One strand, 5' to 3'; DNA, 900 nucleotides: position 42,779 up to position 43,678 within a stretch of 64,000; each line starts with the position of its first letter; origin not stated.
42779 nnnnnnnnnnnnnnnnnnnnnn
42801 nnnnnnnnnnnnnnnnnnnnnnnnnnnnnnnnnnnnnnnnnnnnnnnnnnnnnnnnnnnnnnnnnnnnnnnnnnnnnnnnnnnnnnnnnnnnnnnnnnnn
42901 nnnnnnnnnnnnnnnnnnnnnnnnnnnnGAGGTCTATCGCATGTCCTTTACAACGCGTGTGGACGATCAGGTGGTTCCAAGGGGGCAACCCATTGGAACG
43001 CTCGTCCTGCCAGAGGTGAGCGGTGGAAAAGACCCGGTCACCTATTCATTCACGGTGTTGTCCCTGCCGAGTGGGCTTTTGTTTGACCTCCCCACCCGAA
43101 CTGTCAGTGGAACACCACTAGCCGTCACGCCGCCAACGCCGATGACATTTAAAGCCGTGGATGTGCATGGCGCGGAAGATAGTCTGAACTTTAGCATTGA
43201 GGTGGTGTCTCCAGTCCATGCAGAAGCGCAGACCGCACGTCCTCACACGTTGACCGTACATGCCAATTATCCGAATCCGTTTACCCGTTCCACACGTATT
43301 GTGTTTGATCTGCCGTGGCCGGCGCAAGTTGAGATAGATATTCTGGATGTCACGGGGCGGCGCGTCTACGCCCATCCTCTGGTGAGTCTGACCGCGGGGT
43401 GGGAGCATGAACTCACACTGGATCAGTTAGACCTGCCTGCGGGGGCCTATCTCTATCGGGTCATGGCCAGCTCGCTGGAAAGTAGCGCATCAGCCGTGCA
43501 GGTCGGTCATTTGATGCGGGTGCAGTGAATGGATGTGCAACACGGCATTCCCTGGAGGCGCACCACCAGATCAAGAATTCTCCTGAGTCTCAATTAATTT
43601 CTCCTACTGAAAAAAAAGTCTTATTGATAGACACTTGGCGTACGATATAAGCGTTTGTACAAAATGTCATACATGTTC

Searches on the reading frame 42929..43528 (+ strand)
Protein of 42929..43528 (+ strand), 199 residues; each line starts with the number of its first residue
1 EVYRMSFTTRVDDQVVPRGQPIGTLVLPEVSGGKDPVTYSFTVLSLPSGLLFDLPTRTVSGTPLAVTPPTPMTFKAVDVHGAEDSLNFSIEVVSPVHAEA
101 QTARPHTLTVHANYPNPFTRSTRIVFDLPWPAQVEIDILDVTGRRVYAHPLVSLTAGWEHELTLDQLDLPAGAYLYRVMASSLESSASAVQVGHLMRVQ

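Call 40: search_protein_families(library=ncbifam, proteins=[window:42929-43528:+], max_evalue=0.1)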
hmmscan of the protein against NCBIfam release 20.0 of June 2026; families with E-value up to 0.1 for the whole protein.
window:42929-43528:+ (199 aa): 5 families
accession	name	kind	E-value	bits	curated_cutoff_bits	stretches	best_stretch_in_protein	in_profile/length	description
NF052323.1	T9SSA_dep_M6i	equivalog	1.2e-09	36.7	600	1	113-188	960-1034/1043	T9SS-dependent M6-like inactivated metalloprotease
NF033707.1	T9SS_sortase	equivalog_domain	3.5e-08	31.6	420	1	72-196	968-1093/1095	type IX secretion system sortase PorU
TIGR04183.1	Por_Secre_tail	domain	1.1e-06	28.6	23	1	114-181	2-61/72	T9SS type A sorting domain-containing protein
NF038113.1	T9SSA_dep_M36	equivalog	6e-05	21.4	885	1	109-185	791-862/869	T9SS-dependent M36 family metallopeptidase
NF010519.0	PRK13922.13-4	equivalog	0.055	12.6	505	1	8-38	222-252/406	rod shape-determining protein MreC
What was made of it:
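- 38006..43528 (+): Locus 2 fn3 adhesin body with a T9SS sorting domain (about 43268-43471). TIGR04183 at 28.6 bits (call 40).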
